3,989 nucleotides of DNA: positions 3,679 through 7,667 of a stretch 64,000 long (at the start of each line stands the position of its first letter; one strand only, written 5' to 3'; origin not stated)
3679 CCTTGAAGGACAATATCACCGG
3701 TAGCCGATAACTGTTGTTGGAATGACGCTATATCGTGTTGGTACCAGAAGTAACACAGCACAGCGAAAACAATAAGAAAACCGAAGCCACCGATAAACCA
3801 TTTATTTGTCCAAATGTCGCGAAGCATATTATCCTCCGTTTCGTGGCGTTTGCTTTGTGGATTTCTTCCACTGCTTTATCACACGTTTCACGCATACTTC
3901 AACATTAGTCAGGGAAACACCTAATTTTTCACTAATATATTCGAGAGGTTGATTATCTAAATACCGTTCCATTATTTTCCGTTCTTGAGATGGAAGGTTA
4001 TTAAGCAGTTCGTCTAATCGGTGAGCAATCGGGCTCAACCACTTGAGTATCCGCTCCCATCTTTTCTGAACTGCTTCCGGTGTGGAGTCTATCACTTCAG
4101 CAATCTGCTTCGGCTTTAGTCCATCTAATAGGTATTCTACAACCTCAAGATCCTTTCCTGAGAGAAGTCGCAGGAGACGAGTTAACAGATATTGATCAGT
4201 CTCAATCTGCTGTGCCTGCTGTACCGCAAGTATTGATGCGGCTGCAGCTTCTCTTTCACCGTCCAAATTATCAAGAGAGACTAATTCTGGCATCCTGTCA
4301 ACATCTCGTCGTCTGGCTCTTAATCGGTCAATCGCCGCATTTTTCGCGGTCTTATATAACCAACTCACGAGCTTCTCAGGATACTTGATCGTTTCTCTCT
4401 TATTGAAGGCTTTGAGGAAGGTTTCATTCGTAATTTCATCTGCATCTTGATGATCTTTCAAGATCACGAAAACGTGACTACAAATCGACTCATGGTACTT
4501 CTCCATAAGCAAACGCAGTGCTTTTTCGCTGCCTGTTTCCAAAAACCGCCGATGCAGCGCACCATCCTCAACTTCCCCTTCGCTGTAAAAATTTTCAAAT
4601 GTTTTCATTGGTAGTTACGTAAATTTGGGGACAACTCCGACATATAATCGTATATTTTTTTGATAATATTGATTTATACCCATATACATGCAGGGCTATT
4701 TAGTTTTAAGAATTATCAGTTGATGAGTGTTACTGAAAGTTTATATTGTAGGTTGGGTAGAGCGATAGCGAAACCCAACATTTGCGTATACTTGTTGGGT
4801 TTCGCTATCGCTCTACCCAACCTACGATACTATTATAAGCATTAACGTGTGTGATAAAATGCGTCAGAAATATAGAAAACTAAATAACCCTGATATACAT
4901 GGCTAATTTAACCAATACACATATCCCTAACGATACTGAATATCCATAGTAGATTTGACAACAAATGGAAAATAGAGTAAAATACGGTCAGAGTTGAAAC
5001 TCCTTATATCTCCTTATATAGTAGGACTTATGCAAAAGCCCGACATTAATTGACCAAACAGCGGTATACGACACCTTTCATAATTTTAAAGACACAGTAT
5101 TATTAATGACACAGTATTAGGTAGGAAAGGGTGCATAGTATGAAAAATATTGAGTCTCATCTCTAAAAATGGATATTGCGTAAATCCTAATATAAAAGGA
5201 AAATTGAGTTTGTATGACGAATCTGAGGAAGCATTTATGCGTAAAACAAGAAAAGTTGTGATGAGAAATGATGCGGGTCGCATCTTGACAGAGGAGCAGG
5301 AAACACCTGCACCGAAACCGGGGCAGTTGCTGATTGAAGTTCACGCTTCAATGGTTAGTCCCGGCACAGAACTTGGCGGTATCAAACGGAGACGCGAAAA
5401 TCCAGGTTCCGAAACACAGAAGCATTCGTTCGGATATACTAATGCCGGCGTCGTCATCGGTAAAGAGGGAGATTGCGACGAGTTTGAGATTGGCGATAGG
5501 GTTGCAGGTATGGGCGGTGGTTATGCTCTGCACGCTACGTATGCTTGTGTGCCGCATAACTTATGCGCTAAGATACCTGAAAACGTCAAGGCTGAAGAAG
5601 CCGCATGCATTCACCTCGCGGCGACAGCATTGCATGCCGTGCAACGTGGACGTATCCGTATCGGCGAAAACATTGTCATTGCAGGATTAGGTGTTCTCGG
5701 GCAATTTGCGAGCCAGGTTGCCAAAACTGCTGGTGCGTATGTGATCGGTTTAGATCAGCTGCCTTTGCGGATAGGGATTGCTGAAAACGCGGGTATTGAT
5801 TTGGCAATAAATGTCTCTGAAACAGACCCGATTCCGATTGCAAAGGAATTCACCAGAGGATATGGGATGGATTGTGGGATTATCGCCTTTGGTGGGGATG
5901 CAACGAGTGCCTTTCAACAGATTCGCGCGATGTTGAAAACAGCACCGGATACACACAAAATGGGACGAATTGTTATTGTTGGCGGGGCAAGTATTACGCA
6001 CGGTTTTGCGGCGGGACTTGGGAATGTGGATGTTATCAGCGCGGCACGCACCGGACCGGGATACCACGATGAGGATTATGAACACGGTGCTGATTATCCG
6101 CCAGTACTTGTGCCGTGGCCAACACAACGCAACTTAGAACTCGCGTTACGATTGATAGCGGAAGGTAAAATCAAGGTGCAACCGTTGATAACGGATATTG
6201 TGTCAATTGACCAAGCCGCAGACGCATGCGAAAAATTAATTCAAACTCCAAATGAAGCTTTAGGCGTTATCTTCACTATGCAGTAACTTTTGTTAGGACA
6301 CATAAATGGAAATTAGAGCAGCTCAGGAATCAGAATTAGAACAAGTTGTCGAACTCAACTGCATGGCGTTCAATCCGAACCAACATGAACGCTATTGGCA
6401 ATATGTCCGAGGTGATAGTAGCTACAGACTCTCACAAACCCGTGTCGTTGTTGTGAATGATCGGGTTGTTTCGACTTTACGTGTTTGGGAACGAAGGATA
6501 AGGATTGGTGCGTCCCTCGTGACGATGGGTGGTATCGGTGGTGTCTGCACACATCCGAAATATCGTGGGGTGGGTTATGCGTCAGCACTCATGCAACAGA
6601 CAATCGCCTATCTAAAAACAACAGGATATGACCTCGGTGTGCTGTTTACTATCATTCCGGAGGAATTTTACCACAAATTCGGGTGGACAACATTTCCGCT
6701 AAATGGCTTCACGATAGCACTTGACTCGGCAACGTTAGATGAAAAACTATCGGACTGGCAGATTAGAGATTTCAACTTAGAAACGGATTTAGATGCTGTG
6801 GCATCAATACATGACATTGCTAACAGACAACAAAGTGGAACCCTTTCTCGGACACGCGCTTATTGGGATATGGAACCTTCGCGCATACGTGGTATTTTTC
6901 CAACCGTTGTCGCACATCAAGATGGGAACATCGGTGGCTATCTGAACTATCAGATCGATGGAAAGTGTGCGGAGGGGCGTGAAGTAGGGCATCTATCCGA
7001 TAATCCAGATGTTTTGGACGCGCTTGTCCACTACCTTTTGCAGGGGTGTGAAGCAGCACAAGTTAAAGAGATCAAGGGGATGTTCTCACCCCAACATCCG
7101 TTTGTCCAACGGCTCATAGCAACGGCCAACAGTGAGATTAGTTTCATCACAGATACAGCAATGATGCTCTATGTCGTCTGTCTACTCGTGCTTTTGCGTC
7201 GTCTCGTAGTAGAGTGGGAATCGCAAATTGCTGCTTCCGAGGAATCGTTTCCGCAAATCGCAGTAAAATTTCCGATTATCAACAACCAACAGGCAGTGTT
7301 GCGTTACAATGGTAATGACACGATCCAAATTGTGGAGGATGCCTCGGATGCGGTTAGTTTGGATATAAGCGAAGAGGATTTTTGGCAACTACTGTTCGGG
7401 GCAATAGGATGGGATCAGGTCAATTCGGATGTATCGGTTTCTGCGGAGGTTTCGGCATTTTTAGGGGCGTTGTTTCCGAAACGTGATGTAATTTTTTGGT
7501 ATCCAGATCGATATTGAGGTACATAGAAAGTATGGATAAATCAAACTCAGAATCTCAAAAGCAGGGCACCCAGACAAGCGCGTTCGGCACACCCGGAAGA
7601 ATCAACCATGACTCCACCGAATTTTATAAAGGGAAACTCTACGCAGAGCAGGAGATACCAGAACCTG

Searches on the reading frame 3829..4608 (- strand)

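Call 47: search_protein_families(library=pfam, proteins=[window:3829-4608:-], max_evalue=0.00001)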
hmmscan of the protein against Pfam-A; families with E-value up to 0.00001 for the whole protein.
window:3829-4608:- (259 aa): 3 families
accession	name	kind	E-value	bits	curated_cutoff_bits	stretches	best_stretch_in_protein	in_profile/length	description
PF08281.18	Sigma70_r4_2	-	5.7e-12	45.5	25.7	1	197-243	3-50/54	Sigma-70, region 4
PF04542.20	Sigma70_r2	-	1.5e-11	44.3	24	1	34-101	1-70/71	Sigma-70 region 2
PF00196.25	GerE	-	1e-06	28.7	23.5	0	204-245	2-43/57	Bacterial regulatory proteins, luxR family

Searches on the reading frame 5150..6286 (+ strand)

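Call 47: search_protein_families(library=pfam, proteins=[window:5150-6286:+], max_evalue=0.00001)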
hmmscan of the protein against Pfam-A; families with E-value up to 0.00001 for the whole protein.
window:5150-6286:+ (378 aa): 1 family
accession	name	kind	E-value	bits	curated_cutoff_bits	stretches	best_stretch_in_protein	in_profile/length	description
PF00107.32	ADH_zinc_N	-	1.7e-10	41.4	31.8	1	183-279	2-90/129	Zinc-binding dehydrogenase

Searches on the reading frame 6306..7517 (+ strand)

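Call 47: search_protein_families(library=pfam, proteins=[window:6306-7517:+], max_evalue=0.00001)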
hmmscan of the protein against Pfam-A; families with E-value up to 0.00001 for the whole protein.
window:6306-7517:+ (403 aa): 3 families
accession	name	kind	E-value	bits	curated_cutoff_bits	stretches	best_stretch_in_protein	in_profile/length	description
PF13527.13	Acetyltransf_9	-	3.4e-26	92.2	25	1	2-129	1-126/127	Acetyltransferase (GNAT) domain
PF13508.13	Acetyltransf_7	-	1.3e-07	32.3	27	1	48-128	6-83/84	Acetyltransferase (GNAT) domain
PF00583.31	Acetyltransf_1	-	2e-07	31.7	20.7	1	20-126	10-115/116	Acetyltransferase (GNAT) family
